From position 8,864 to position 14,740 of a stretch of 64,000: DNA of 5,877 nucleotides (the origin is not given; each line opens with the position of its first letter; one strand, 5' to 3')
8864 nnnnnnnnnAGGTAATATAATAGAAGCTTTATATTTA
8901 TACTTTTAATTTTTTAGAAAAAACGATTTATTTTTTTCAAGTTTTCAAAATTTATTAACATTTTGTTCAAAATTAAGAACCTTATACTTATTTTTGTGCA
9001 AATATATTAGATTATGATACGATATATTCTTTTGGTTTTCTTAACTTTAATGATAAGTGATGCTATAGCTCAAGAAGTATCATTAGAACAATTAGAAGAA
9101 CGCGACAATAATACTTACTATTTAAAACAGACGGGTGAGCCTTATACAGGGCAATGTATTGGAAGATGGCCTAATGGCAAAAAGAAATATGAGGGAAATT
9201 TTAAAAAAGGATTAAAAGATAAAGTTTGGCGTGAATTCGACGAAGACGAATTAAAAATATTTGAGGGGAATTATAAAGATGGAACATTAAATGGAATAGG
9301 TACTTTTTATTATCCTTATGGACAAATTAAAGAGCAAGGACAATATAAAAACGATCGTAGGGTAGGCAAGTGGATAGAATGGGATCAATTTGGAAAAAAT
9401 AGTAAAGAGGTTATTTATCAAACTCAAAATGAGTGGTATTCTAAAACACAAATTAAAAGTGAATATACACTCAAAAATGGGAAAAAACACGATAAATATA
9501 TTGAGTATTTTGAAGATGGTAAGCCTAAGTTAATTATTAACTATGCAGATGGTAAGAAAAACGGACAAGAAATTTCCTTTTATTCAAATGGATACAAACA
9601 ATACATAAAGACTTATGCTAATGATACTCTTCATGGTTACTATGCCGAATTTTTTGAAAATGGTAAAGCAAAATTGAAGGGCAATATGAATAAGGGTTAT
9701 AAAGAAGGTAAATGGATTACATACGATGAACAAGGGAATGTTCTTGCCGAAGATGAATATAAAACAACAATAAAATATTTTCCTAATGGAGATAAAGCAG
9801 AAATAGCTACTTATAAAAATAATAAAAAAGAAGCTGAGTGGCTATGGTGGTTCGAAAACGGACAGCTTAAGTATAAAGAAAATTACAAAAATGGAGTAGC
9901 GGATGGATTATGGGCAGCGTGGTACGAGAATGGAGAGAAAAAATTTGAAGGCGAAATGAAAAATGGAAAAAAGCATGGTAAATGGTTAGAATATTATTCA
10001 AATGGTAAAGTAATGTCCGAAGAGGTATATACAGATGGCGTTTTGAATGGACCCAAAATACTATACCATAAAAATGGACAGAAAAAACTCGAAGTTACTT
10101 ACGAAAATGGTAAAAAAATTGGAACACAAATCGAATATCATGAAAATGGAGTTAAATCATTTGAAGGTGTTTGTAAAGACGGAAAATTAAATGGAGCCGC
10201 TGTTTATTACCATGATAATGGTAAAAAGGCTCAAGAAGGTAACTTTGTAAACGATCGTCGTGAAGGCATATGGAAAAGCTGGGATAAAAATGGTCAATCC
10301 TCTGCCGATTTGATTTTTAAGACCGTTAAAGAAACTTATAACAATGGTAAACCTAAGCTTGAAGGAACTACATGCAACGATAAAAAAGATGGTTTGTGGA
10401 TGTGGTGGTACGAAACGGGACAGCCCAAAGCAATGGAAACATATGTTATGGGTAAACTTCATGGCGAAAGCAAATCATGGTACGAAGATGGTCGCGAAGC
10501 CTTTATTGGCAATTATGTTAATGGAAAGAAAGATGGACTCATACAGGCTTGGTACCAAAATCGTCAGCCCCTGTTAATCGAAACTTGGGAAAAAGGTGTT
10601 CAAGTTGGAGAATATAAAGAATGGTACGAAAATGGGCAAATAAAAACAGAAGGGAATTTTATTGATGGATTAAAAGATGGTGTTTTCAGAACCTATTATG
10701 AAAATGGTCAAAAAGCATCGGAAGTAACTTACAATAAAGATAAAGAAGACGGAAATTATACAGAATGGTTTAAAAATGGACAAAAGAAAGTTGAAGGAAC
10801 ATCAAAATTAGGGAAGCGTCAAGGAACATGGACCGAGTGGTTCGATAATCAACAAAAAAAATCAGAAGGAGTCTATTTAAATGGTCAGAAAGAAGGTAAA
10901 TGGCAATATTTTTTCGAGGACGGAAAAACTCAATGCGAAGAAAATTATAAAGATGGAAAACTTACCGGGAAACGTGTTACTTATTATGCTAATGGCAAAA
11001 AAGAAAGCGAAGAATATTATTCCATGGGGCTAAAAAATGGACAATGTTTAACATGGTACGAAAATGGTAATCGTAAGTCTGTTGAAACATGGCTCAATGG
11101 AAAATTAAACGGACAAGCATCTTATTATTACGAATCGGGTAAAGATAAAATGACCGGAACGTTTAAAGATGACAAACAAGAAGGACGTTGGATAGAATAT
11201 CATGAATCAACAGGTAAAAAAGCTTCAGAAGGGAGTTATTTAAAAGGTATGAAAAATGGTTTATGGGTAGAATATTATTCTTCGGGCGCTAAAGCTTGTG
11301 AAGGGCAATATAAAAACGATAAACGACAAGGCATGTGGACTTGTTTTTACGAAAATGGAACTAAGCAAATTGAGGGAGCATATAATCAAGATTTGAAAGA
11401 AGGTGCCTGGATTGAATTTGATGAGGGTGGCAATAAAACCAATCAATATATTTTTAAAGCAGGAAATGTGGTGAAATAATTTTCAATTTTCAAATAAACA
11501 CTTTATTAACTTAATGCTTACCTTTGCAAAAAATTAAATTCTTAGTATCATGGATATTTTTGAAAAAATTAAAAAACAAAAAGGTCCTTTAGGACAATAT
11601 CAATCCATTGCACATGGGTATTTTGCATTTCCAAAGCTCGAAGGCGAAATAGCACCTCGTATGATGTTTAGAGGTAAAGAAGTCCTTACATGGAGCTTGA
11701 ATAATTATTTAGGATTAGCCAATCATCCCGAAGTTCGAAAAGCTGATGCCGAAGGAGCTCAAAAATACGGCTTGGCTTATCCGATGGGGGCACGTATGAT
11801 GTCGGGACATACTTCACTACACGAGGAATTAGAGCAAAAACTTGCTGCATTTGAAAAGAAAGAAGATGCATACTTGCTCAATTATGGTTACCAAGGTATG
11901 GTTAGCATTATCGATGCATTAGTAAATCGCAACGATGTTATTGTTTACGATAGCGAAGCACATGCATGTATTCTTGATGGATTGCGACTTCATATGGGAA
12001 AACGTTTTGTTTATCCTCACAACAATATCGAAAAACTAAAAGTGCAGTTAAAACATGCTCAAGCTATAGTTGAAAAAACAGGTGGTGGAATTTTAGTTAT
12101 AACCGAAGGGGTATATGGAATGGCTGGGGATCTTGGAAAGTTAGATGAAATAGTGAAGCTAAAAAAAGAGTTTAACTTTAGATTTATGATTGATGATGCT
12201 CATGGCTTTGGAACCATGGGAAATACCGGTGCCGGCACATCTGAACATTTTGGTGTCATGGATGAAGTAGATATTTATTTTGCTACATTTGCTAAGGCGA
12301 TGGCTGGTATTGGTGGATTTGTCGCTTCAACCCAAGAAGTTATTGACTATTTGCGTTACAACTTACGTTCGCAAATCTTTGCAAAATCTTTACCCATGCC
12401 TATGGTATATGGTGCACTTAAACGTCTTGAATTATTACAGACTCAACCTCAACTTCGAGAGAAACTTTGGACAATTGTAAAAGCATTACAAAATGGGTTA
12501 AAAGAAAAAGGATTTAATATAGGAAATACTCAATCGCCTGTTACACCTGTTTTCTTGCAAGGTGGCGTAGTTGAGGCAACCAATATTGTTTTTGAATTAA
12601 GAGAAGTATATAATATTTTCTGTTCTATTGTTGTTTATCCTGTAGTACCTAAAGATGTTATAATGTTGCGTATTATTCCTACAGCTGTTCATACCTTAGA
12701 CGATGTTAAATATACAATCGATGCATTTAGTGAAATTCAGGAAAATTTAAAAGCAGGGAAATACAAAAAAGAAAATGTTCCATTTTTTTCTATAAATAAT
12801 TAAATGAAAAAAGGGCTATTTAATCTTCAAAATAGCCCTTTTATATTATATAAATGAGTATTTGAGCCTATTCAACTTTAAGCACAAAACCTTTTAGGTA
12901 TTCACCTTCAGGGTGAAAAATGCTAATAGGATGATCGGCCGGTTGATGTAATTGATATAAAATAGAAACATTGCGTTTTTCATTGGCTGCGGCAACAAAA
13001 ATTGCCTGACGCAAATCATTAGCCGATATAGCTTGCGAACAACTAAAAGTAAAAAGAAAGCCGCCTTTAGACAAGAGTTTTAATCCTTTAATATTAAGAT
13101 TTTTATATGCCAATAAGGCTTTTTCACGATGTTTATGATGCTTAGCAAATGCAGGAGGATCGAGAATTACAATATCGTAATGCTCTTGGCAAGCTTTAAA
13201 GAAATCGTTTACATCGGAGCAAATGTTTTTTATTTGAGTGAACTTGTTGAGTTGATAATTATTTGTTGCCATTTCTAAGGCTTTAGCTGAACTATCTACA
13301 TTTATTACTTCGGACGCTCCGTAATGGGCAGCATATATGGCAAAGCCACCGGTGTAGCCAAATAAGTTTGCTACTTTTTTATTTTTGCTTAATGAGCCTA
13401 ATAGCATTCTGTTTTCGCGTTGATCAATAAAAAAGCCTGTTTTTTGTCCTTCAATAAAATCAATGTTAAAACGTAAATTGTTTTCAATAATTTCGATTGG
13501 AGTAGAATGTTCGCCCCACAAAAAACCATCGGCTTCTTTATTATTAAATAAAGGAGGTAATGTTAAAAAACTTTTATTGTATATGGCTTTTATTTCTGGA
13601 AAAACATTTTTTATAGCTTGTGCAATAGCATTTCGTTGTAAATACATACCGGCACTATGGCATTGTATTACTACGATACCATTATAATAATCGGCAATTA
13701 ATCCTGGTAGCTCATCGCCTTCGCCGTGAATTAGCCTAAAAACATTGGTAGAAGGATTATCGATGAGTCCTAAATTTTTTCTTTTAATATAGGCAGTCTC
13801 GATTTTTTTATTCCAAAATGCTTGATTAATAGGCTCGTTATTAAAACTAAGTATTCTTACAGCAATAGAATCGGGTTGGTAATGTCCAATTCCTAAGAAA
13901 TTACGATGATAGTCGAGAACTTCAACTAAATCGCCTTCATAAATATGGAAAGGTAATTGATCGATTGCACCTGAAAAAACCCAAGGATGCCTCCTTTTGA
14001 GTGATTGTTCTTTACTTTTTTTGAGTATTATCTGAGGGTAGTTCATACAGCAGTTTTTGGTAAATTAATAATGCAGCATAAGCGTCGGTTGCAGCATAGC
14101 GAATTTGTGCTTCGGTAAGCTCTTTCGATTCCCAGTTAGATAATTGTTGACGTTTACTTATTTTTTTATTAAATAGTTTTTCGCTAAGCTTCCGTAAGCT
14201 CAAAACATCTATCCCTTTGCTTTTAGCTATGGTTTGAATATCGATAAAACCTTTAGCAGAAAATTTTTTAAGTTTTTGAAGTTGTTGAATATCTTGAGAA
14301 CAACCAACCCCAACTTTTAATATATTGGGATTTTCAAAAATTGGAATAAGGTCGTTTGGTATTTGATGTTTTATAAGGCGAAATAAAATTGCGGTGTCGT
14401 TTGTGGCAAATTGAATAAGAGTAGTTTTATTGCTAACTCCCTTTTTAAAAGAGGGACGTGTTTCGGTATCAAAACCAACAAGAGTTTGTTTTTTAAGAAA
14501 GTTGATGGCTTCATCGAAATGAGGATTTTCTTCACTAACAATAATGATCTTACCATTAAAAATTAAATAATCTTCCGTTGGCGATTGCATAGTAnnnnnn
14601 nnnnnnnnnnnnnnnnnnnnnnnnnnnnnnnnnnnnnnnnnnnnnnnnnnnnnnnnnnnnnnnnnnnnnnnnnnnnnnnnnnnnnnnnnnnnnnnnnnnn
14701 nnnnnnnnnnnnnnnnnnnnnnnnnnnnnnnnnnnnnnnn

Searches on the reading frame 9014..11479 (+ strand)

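Call 32: search_protein_families(library=pfam, proteins=[window:9014-11479:+], max_evalue=0.00001)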
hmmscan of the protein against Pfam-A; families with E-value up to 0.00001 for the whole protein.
window:9014-11479:+ (821 aa): 1 family
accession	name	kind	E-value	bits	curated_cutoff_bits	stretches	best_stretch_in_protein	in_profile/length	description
PF07661.19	MORN_2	-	3.9e-59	190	29.6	0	272-293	1-22/22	MORN repeat variant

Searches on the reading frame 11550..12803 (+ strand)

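Call 32: search_protein_families(library=pfam, proteins=[window:11550-12803:+], max_evalue=0.00001)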
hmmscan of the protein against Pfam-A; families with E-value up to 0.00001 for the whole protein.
window:11550-12803:+ (417 aa): 1 family
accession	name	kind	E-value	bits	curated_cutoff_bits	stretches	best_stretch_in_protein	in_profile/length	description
PF00155.27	Aminotran_1_2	-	9.9e-35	120.8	19.7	1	44-392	2-360/361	Aminotransferase class I and II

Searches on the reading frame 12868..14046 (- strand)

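Call 32: search_protein_families(library=pfam, proteins=[window:12868-14046:-], max_evalue=0.00001)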
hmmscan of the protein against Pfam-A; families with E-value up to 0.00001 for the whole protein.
window:12868-14046:- (392 aa): 6 families
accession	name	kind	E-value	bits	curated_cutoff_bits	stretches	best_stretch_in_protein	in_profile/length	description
PF10672.15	Methyltrans_SAM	-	2.6e-24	86.4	27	1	104-345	2-248/286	S-adenosylmethionine-dependent methyltransferase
PF17785.7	PUA_3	-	4.8e-21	74.7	22.6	1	6-68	1-64/64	PUA-like domain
PF02475.24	TRM5-TYW2_MTfase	-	2.9e-08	34.3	28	1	188-306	5-121/164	TRM5/TYW2 methyltransferase domain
PF05175.20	MTS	-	4.2e-08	33.5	23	1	213-335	21-140/170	Methyltransferase small domain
PF03602.21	Cons_hypoth95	-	5.5e-08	33.1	24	1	220-305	40-128/182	Conserved hypothetical protein 95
PF13847.12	Methyltransf_31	-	4.1e-06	27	27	1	221-337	3-113/145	Methyltransferase domain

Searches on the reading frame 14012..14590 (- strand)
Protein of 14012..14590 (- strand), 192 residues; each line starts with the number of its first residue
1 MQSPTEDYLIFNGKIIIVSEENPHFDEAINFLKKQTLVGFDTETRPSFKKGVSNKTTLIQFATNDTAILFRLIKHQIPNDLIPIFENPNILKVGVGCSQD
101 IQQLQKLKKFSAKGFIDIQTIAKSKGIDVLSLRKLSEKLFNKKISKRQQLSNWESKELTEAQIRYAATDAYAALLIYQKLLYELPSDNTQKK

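Call 32: search_protein_families(library=pfam, proteins=[window:14012-14590:-], max_evalue=0.00001)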
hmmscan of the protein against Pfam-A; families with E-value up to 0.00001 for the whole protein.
window:14012-14590:- (192 aa): 1 family
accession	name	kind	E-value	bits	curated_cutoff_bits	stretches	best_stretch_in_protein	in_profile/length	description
PF01612.26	DNA_pol_A_exo1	-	1.2e-31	110.2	23.6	1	22-184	7-172/173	3'-5' exonuclease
